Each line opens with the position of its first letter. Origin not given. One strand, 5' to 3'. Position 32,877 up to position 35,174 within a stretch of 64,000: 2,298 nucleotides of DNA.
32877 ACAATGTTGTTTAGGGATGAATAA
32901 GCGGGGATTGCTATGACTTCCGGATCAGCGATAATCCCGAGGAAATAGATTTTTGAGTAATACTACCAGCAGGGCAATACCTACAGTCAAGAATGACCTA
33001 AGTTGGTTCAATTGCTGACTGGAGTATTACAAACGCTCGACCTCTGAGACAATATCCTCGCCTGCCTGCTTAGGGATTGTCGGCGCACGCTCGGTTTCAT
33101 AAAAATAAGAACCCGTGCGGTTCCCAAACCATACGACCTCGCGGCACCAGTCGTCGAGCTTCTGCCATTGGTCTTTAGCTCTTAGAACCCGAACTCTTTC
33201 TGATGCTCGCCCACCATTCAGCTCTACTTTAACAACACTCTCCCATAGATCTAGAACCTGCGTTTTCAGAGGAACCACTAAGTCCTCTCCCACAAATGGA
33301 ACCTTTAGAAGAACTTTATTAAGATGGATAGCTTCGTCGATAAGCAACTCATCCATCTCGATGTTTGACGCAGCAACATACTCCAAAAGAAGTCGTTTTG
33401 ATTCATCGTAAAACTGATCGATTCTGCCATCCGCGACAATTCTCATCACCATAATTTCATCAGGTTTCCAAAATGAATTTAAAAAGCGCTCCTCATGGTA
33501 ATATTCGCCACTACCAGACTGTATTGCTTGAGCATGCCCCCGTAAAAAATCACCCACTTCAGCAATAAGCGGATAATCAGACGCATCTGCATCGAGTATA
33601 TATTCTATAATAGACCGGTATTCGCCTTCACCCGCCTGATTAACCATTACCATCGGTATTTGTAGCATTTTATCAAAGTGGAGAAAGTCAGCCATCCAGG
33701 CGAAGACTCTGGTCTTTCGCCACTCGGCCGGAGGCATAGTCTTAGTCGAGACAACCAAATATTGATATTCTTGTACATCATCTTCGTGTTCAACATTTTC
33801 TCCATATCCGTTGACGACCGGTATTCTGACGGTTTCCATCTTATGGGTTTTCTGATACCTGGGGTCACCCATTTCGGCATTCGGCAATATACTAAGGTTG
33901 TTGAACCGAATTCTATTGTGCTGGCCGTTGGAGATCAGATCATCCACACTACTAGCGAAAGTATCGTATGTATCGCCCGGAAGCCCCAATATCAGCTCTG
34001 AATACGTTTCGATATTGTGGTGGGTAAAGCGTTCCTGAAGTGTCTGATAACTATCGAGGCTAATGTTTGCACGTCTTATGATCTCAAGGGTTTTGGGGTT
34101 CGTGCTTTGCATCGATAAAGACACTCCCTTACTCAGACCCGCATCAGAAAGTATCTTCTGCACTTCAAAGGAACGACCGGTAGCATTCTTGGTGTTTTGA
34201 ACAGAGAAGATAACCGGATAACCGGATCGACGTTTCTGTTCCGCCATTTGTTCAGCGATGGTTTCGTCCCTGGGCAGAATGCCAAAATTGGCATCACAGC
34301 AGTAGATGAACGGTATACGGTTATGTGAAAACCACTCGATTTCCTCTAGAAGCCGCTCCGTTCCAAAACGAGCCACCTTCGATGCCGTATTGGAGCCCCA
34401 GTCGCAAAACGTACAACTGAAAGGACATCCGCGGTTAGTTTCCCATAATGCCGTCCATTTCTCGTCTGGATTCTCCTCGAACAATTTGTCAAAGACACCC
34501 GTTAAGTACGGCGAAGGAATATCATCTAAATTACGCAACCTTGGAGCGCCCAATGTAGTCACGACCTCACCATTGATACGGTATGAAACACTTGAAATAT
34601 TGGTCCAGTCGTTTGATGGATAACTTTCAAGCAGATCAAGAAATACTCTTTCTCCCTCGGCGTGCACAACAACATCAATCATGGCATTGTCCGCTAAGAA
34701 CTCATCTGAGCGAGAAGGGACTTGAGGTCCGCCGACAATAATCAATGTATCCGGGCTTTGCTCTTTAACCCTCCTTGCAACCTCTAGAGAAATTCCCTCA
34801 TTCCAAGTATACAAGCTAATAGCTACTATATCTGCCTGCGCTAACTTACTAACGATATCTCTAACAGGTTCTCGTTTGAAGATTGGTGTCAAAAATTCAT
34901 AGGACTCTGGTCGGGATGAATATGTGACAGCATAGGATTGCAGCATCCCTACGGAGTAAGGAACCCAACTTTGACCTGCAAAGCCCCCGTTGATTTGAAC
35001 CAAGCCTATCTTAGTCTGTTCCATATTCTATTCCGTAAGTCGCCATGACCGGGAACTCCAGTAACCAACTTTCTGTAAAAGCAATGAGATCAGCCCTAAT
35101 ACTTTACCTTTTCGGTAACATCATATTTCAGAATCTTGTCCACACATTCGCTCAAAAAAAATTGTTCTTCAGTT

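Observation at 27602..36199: Methylation-heavy cassette: five methyltransferases from four families, a B12-radical-SAM enzyme and one GT-like protein, with no export or polymerisation genes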

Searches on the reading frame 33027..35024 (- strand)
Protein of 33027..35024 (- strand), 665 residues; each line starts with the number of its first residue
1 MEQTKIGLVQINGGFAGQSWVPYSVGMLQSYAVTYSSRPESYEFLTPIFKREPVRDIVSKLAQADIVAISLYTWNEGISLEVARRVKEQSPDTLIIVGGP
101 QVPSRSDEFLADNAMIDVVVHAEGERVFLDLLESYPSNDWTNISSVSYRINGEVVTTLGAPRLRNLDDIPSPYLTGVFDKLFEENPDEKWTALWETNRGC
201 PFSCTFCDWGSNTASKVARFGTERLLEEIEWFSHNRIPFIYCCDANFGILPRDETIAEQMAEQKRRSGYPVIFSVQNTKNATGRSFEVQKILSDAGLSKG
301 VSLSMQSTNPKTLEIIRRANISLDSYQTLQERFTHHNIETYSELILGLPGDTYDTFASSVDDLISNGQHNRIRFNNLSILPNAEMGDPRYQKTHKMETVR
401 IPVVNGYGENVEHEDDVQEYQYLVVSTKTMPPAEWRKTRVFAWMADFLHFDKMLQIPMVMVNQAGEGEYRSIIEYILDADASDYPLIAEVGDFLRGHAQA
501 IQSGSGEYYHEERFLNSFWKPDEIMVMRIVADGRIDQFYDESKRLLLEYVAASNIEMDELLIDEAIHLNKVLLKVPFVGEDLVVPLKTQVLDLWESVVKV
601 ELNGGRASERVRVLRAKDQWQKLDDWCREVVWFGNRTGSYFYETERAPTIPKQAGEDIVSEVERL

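Call 3: search_protein_families(library=pfam, proteins=[window:33027-35024:-], max_evalue=0.01)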
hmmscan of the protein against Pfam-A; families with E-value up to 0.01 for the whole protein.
window:33027-35024:- (665 aa): 2 families
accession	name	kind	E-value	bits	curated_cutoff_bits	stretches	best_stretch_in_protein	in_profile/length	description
PF04055.27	Radical_SAM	-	1.5e-11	45.2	29.5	1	196-362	3-165/166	Radical SAM superfamily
PF02310.24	B12-binding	-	9.8e-11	42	32.1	1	56-131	42-120/121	B12 binding domain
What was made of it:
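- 33027..35024 (-): Cobalamin-dependent (class B) radical-SAM methylase, TokK/CysS/KedN5-like (665 aa). Pfam B12-binding + Radical_SAM (call 3).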

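Call 10: search_protein_families(library=ncbifam, proteins=[window:33027-35024:-], max_evalue=0.01)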
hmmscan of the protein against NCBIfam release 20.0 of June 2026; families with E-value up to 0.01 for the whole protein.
window:33027-35024:- (665 aa): 23 families
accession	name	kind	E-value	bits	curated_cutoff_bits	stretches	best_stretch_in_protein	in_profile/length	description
NF033712.0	B12_rSAM_KedN5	subfamily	2.4e-77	260.6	700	1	62-400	61-400/624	KedN5 family methylcobalamin-dependent radical SAM C-methyltransferase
TIGR02026.1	BchE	equivalog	7.5e-21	74.5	481.35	1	42-359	40-358/497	magnesium-protoporphyrin IX monomethyl ester anaerobic oxidative cyclase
TIGR03471.1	HpnJ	equivalog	1.9e-20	73.2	577.6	1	71-360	76-359/472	hopanoid biosynthesis associated radical SAM protein HpnJ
NF050148.1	rSAM_ApyD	equivalog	5.2e-19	68.1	750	1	79-231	90-239/645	RiPP biosynthesis radical SAM protein ApyD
TIGR03975.1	rSAM_ocin_1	subfamily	2.2e-16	59.5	281.85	1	62-244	127-318/606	RiPP maturation radical SAM C-methyltransferase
TIGR04479.1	bcpD_PhpK_rSAM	subfamily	3.9e-16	58.5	600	1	58-361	103-404/504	PhpK family radical SAM P-methyltransferase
TIGR04013.1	B12_SAM_MJ_1487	hypoth_equivalog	6.2e-16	58.2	251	1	57-209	37-169/382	TIGR04013 family B12-binding domain/radical SAM domain-containing protein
NF038361.1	rSAM_Sden_1168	equivalog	7.3e-13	47.9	575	1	81-355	159-440/560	Sden_1168 family B12-binding radical SAM P-methyltransferase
TIGR04014.1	B12_SAM_MJ_0865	equivalog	1.3e-11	44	360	1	62-233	37-202/434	methyl-coenzyme M reductase glutamine C-methyltransferase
TIGR04072.2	rSAM_ladder_B12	equivalog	3e-10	39.3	360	1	81-386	88-369/443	lipid biosynthesis B12-binding/radical SAM protein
TIGR04367.1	HpnR_B12_rSAM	equivalog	3.9e-10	38.9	650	1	63-262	60-255/490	hopanoid C-3 methylase HpnR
TIGR04295.1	B12_rSAM_oligo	hypoth_equivalog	1.8e-09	36.8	400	1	93-263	103-268/422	TIGR04295 family B12-binding domain-containing radical SAM protein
TIGR04190.1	B12_SAM_Ta0216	equivalog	4.2e-07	28.9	500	1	63-262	79-297/554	TIGR04190 family B12-binding domain/radical SAM domain protein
TIGR00089.1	TIGR00089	subfamily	2.6e-06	26.5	251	1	83-365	59-316/429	MiaB/RimO family radical SAM methylthiotransferase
TIGR01212.1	TIGR01212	equivalog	4.9e-06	25.9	180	1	294-387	134-225/302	tRNA modification radical SAM protein MnmL/YtqA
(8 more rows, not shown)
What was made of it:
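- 33027..35024 (-): NCBIfam KedN5 at 260 bits, below the cutoff of 700 (call 10).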

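Call 14: find_encoding_contigs(protein=window:33027-35024:-, flank=10000, max_places=6)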
Protein window:33027-35024:- (665 aa): 2 contigs read that carry it; 2 places shown.
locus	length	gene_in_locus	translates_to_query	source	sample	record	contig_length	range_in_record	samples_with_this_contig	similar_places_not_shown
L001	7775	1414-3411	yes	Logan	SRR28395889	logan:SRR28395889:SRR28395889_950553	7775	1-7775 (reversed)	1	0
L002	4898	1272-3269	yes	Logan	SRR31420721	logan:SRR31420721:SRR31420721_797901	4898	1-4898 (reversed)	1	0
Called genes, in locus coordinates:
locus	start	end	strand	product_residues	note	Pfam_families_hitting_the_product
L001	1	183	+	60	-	?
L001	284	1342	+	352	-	-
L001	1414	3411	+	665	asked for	PF02310:B12-binding, PF04055:Radical_SAM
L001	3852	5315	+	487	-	-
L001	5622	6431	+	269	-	PF05050:Methyltransf_21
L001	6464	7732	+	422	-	PF08421:Methyltransf_13, PF13489:Methyltransf_23, PF08242:Methyltransf_12 (faint), PF08484:Methyltransf_14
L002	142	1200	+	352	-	-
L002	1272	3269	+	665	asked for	PF02310:B12-binding, PF04055:Radical_SAM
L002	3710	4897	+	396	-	?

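Call 15: find_homologous_proteins(query=window:33027-35024:-, max_evalue=1e-10)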
Query window:33027-35024:- (665 aa): 6799 proteins with E <= 1e-10 among 8000 candidates; the best 120 are listed.
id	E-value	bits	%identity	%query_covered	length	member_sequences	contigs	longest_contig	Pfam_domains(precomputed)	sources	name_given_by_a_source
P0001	0.0e+0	1532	100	100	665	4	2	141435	PF04055.28,PF02310.25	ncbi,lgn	ncbi:MAG: B12-binding domain-containing radical SAM protein [Rhodospirillaceae bacterium]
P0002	0.0e+0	1271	82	99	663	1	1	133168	PF04055.28,PF02310.25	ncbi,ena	-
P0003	0.0e+0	1267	83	99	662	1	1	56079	PF04055.28,PF02310.25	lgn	-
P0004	3.8e-229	781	52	96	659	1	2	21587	PF04055.28,PF02310.25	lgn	-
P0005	4.1e-225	767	51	97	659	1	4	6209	PF04055.28,PF02310.25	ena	-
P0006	8.3e-225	766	51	96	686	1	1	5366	PF04055.28,PF02310.25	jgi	jgi:radical SAM superfamily enzyme YgiQ (UPF0313 family)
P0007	2.4e-223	762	52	96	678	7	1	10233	PF04055.28,PF02310.25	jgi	jgi:radical SAM superfamily enzyme YgiQ (UPF0313 family)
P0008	9.5e-222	756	51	96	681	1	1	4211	PF04055.28,PF02310.25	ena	-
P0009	2.5e-221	755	51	98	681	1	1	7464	PF04055.28,PF02310.25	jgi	jgi:radical SAM superfamily enzyme YgiQ (UPF0313 family)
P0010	3.7e-221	754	50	97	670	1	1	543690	PF04055.28,PF02310.25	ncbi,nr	ncbi:MAG: cobalamin-dependent protein [Alphaproteobacteria bacterium]|nr:cobalamin-dependent protein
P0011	1.5e-220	752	50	98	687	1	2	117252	PF04055.28,PF02310.25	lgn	-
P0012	1.9e-220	752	50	97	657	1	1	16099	PF04055.28,PF02310.25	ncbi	ncbi:MAG: cobalamin-dependent protein [Rhodospirillales bacterium]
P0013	3.8e-220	751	50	97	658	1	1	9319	PF04055.28,PF02310.25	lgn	-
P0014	4.5e-220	751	50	98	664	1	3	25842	PF04055.28,PF02310.25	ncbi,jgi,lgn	jgi:radical SAM superfamily enzyme YgiQ (UPF0313 family)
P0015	4.7e-220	751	51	96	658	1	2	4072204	PF04055.28,PF02310.25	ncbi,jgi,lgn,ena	-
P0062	9.2e-217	740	49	97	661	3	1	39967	PF04055.28,PF02310.25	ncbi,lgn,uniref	ncbi:radical SAM protein [Ferrovibrio terrae]|uniref:B12-binding domain-containing radical SAM prote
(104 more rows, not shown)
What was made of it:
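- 33027..35024 (-): More than 6799 homologues (call 15).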

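Call 16: find_encoding_contigs(protein=P0002, flank=10000, max_places=2)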
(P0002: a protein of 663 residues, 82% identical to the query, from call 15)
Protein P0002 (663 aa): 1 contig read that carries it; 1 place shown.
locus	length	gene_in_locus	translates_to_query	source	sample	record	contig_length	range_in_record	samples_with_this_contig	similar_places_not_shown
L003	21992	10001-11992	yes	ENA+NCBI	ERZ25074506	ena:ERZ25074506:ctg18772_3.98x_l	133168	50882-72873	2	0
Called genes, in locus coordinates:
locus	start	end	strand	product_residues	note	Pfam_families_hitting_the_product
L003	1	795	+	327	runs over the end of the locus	PF01073:3Beta_HSD, PF01370:Epimerase, PF02719:Polysacc_synt_2, PF04321:RmlD_sub_bind, PF16363:GDP_Man_Dehyd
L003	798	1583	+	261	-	PF05050:Methyltransf_21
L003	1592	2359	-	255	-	PF05721:PhyH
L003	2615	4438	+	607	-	PF03102:NeuB, PF08666:SAF (weak), PF01261:AP_endonuc_2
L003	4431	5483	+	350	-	PF01073:3Beta_HSD (weak), PF01370:Epimerase, PF04321:RmlD_sub_bind, PF16363:GDP_Man_Dehyd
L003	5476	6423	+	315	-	PF00701:DHDPS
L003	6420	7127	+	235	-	PF02348:CTP_transf_3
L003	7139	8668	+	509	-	-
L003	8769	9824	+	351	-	-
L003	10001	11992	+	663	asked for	PF02310:B12-binding, PF04055:Radical_SAM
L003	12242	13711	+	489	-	-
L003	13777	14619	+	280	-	PF05050:Methyltransf_21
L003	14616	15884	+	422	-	PF08421:Methyltransf_13, PF13489:Methyltransf_23, PF08242:Methyltransf_12 (faint), PF08484:Methyltransf_14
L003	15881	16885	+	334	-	PF01370:Epimerase, PF04321:RmlD_sub_bind, PF16363:GDP_Man_Dehyd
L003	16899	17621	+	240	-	PF05711:TylF (weak), PF13578:Methyltransf_24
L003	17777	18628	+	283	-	-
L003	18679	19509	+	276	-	PF01370:Epimerase, PF16363:GDP_Man_Dehyd (weak)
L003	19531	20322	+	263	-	PF04989:RMNT_CmcI, PF13578:Methyltransf_24 (weak)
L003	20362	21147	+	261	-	PF05721:PhyH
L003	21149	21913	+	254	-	PF05711:TylF, PF13578:Methyltransf_24 (weak)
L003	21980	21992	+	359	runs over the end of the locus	PF13489:Methyltransf_23, PF13649:Methyltransf_25 (weak)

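Call 17: find_encoding_contigs(protein=P0015, flank=10000, max_places=2)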
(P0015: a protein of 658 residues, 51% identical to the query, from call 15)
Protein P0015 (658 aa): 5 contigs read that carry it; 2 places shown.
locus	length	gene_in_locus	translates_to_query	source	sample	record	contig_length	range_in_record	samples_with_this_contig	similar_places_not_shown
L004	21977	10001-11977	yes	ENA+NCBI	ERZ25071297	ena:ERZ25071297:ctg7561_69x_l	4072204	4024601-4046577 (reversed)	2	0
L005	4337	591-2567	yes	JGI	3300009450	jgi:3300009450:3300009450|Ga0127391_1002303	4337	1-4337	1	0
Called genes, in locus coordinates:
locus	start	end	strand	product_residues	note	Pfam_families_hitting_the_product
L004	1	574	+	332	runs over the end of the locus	PF01073:3Beta_HSD, PF01370:Epimerase, PF02719:Polysacc_synt_2 (weak), PF04321:RmlD_sub_bind, PF13460:NAD_binding_10 (weak), PF16363:GDP_Man_Dehyd, PF07993:NAD_binding_4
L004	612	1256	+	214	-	PF08889:WbqC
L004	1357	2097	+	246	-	PF01061:ABC2_membrane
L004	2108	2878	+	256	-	PF00005:ABC_tran, PF13304:AAA_21 (faint)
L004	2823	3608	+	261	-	PF05721:PhyH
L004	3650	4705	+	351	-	PF05050:Methyltransf_21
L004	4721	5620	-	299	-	-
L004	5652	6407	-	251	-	PF00483:NTP_transferase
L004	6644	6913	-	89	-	-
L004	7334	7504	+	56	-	-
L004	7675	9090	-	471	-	PF13483:Lactamase_B_3 (weak), PF12706:Lactamase_B_2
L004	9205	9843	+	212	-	PF00293:NUDIX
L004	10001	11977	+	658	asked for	PF02310:B12-binding, PF04055:Radical_SAM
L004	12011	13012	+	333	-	PF00248:Aldo_ket_red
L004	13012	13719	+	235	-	PF00483:NTP_transferase, PF12804:NTP_transf_3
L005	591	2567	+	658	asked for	PF02310:B12-binding, PF04055:Radical_SAM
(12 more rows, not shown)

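Call 18: find_encoding_contigs(protein=P0062, flank=10000, max_places=2)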
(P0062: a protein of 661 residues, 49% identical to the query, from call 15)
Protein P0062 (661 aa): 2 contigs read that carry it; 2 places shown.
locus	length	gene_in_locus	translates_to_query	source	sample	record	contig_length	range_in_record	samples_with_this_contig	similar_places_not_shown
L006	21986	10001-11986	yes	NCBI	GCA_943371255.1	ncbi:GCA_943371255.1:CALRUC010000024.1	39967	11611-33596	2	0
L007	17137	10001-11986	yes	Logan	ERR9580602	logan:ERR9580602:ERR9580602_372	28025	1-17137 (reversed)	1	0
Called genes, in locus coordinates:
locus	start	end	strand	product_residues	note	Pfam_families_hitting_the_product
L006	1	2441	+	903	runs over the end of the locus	-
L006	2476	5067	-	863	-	-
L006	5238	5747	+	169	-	PF00908:dTDP_sugar_isom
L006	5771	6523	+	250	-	PF00005:ABC_tran, PF13304:AAA_21 (faint)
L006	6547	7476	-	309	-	PF00535:Glycos_transf_2, PF13641:Glyco_tranf_2_3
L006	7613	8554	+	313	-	-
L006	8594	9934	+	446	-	PF13414:TPR_11 (weak), PF13844:Glyco_transf_41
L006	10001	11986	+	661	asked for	PF02310:B12-binding, PF04055:Radical_SAM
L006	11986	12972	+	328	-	PF00248:Aldo_ket_red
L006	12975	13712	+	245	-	PF00483:NTP_transferase, PF12804:NTP_transf_3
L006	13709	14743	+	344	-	PF00288:GHMP_kinases_N, PF08544:GHMP_kinases_C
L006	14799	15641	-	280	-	PF04909:Amidohydro_2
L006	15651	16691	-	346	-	PF00248:Aldo_ket_red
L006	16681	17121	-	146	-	PF05025:RbsD_FucU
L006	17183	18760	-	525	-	PF00496:SBP_bac_5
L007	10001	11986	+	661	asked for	PF02310:B12-binding, PF04055:Radical_SAM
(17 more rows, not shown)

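Call 21: find_encoding_contigs(protein=P0003, flank=10000, max_places=2)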
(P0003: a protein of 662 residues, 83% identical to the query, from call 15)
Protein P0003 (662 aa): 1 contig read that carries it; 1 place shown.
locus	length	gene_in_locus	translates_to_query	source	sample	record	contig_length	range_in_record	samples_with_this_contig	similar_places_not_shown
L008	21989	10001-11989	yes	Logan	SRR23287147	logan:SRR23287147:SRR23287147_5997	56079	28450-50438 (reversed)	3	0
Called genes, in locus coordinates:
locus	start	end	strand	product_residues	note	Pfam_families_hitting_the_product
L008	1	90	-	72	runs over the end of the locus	-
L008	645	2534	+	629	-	PF00317:Ribonuc_red_lgN, PF02867:Ribonuc_red_lgC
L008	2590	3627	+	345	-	PF00268:Ribonuc_red_sm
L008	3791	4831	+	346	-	PF03009:GDPD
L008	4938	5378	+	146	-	PF12616:DUF3775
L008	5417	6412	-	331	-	PF01370:Epimerase, PF04321:RmlD_sub_bind, PF16363:GDP_Man_Dehyd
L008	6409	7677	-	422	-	PF08421:Methyltransf_13, PF13489:Methyltransf_23, PF08241:Methyltransf_11, PF08242:Methyltransf_12, PF13649:Methyltransf_25, PF08484:Methyltransf_14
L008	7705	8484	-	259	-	PF05050:Methyltransf_21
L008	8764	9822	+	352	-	-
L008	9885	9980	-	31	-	-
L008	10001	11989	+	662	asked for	PF02310:B12-binding, PF04055:Radical_SAM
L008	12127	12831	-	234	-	PF05711:TylF, PF13578:Methyltransf_24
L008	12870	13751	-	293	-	PF01261:AP_endonuc_2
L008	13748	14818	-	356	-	PF03102:NeuB, PF08666:SAF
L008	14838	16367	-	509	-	-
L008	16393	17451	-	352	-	PF03102:NeuB, PF08666:SAF (weak)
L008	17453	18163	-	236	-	PF02348:CTP_transf_3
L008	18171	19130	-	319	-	PF00701:DHDPS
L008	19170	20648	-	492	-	PF00571:CBS (faint), PF01041:DegT_DnrJ_EryC1, PF00155:Aminotran_1_2 (weak)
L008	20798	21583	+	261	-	PF05721:PhyH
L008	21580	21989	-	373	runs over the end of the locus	-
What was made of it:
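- In L008, rearranged and lacking the NanM-type gene (call 21).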
